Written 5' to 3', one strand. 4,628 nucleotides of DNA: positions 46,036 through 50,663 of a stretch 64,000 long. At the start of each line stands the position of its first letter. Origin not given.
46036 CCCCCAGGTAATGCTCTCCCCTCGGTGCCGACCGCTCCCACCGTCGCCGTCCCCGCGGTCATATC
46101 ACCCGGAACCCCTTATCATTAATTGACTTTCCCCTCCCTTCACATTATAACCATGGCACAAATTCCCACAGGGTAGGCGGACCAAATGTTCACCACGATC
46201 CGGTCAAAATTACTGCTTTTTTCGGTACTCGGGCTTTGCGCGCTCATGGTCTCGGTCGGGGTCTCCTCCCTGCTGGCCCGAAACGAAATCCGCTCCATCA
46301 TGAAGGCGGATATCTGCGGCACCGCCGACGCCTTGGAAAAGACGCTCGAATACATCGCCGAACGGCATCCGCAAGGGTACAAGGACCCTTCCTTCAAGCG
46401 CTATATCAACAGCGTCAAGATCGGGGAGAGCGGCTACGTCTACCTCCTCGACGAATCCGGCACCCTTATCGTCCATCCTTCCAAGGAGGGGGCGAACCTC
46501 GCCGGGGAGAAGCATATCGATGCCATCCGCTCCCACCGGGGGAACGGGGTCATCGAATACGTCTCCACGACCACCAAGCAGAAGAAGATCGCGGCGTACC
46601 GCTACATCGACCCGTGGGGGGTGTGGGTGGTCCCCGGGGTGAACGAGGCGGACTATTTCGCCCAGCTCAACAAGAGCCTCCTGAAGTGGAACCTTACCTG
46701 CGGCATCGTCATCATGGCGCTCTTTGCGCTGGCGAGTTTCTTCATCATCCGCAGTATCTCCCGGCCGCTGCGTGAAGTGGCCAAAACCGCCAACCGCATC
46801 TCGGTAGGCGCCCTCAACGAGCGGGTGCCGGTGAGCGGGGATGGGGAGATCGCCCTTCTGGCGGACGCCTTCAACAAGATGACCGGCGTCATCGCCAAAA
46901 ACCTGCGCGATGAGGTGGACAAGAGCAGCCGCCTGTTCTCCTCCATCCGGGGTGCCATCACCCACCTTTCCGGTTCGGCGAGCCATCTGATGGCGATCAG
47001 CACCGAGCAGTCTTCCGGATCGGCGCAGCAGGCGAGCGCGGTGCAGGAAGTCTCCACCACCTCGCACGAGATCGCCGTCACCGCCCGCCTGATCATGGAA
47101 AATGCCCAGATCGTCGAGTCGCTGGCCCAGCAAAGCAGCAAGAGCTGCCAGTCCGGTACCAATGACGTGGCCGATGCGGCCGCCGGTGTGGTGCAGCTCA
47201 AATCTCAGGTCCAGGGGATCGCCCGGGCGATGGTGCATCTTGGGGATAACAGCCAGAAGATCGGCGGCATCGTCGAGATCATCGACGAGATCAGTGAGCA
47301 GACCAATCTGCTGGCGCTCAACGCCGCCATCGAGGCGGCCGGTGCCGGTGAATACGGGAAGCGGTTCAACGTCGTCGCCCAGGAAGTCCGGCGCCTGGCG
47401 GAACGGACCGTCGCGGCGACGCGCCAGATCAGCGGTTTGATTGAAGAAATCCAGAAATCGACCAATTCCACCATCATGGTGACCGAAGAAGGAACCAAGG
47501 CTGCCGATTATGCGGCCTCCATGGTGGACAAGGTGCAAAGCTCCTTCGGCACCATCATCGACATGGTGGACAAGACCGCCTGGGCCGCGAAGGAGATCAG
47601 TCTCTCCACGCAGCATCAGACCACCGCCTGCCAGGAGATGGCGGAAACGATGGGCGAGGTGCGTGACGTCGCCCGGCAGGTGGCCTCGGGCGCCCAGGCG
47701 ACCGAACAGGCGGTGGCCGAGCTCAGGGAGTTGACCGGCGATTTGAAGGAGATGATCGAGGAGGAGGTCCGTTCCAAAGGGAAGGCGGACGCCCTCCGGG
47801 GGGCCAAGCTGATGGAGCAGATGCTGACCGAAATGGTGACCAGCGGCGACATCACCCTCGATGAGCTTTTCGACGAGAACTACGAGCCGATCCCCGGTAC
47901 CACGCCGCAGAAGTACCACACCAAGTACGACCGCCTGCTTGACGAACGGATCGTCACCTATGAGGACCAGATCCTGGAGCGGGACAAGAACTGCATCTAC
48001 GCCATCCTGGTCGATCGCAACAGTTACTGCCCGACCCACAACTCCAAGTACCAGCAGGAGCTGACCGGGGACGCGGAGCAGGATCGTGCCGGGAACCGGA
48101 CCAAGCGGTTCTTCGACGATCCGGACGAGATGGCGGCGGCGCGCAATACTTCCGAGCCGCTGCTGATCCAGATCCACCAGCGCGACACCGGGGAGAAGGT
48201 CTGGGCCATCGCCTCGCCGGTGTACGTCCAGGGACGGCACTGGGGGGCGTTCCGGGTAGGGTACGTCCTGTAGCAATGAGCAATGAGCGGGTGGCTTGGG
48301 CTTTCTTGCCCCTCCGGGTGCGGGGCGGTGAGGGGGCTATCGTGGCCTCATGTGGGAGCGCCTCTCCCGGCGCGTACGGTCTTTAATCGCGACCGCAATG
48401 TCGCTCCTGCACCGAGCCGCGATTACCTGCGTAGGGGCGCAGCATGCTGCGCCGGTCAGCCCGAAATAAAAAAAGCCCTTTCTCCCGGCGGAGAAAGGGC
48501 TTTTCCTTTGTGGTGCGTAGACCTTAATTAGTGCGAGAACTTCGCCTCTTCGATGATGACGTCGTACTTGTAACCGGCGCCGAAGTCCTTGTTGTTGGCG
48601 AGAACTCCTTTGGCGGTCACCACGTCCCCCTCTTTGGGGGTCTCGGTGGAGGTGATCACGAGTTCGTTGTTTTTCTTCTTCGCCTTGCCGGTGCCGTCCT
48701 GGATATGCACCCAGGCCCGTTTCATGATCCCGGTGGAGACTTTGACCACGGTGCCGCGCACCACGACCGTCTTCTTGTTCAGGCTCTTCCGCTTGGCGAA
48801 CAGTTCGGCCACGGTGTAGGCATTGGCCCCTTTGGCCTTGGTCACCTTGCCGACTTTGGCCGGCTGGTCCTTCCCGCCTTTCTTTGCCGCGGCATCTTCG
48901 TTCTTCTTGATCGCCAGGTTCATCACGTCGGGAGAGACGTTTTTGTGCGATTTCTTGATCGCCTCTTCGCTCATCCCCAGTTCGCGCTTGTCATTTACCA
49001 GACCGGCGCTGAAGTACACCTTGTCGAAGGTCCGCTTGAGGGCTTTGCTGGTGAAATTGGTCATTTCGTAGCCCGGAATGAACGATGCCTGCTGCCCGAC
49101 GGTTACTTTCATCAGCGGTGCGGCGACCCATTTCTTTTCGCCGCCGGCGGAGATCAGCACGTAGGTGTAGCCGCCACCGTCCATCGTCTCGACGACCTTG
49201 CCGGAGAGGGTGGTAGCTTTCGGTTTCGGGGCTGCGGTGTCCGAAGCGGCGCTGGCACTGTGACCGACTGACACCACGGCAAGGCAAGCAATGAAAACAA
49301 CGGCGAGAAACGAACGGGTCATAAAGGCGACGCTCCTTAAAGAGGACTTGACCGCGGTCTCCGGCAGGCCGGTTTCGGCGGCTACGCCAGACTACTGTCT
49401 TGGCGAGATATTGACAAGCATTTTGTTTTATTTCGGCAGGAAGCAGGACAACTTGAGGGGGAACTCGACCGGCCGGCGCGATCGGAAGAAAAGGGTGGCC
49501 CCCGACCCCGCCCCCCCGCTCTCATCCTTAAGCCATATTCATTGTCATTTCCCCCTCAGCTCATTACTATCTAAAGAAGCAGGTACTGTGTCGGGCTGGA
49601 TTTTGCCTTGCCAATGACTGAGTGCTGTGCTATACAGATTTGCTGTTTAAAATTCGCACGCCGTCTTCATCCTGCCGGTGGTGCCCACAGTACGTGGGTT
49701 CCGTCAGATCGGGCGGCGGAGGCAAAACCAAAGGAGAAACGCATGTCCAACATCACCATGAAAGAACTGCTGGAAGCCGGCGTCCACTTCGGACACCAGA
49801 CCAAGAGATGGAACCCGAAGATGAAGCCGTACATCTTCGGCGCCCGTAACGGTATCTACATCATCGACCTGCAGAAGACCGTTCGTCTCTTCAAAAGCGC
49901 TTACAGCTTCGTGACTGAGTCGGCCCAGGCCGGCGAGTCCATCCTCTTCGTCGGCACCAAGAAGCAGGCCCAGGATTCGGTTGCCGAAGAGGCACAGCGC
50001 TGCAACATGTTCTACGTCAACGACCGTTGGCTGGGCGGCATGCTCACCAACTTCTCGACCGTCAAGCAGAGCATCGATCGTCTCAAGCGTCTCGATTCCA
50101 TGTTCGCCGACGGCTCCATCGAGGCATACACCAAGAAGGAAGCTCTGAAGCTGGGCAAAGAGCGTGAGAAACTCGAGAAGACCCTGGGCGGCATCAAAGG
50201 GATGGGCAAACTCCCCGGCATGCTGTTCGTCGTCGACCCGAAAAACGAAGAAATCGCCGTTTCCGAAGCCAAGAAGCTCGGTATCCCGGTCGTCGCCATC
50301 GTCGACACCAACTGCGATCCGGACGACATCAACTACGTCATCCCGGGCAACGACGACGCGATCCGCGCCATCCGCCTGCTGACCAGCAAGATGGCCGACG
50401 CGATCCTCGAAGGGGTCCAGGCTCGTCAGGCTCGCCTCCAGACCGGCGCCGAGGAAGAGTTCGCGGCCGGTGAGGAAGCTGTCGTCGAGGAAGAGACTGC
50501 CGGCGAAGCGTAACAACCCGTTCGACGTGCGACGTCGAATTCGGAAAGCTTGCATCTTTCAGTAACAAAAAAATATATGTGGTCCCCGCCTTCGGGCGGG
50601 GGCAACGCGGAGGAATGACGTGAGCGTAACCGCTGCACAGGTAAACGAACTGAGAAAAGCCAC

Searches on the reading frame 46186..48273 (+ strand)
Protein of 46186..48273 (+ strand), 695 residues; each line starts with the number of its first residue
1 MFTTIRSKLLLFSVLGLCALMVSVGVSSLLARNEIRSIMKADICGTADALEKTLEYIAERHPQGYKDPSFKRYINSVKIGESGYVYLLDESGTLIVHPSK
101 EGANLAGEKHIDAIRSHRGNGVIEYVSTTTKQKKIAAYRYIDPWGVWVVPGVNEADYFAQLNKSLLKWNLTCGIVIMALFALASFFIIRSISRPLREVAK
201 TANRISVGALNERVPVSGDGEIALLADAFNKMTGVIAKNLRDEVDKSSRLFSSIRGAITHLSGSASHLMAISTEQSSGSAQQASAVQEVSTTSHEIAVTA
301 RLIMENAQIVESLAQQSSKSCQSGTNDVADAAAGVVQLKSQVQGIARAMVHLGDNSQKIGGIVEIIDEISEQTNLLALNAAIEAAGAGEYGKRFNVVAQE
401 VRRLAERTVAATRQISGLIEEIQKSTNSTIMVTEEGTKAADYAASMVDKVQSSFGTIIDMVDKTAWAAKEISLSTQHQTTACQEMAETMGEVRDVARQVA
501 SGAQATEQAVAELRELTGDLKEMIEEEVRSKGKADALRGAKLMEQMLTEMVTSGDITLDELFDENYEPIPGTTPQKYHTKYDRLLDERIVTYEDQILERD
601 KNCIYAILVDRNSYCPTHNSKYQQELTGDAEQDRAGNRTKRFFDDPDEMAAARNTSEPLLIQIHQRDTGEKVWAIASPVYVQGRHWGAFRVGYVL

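Call 19: search_protein_families(library=pfam, proteins=[window:46186-48273:+], max_evalue=0.001)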
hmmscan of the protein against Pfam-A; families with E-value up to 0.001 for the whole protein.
window:46186-48273:+ (695 aa): 7 families
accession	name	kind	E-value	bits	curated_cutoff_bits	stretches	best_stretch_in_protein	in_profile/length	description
PF00015.26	MCPsignal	-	5.9e-40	137.3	34.6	1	313-488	3-164/172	Methyl-accepting chemotaxis protein (MCP) signalling domain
PF00672.30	HAMP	-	8.9e-15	55.2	25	1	186-233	1-48/53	HAMP domain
PF17201.10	Cache_3-Cache_2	-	5.9e-14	52.5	27.7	1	70-163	191-295/299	Cache 3/Cache 2 fusion domain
PF17200.10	sCache_2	-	2.5e-09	37.7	25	1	70-163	41-151/155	Single Cache domain 2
PF08269.17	dCache_2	-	1e-07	31.9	26.5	1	75-168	86-197/298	Cache domain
PF02743.24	dCache_1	-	9.6e-07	29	45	1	70-148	155-239/240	Cache domain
PF18947.5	HAMP_2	-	0.00016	22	24.3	0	188-236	17-65/67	HAMP domain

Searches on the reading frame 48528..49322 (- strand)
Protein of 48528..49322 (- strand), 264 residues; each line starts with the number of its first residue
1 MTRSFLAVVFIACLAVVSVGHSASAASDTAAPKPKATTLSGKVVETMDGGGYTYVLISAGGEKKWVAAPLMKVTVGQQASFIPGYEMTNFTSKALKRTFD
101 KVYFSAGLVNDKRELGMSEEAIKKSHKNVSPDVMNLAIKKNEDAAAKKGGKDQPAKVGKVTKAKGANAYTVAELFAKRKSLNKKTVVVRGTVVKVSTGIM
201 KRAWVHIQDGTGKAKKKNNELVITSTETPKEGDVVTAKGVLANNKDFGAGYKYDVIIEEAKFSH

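Call 19: search_protein_families(library=pfam, proteins=[window:48528-49322:-], max_evalue=0.001)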
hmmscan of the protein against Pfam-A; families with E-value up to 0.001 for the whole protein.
window:48528-49322:- (264 aa): 1 family
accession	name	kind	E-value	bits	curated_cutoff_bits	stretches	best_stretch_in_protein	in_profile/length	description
PF23139.1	OB_YrrC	-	0.00027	21.3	27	0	165-200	16-49/76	ATP-dependent DNA helicase YrrC, OB-fold domain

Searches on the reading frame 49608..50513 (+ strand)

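Call 19: search_protein_families(library=pfam, proteins=[window:49608-50513:+], max_evalue=0.001)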
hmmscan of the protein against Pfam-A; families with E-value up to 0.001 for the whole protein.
window:49608-50513:+ (301 aa): 1 family
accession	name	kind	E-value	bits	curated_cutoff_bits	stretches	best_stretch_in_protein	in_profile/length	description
PF00318.25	Ribosomal_S2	-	1e-103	345.7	26.1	1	54-269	1-216/216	Ribosomal protein S2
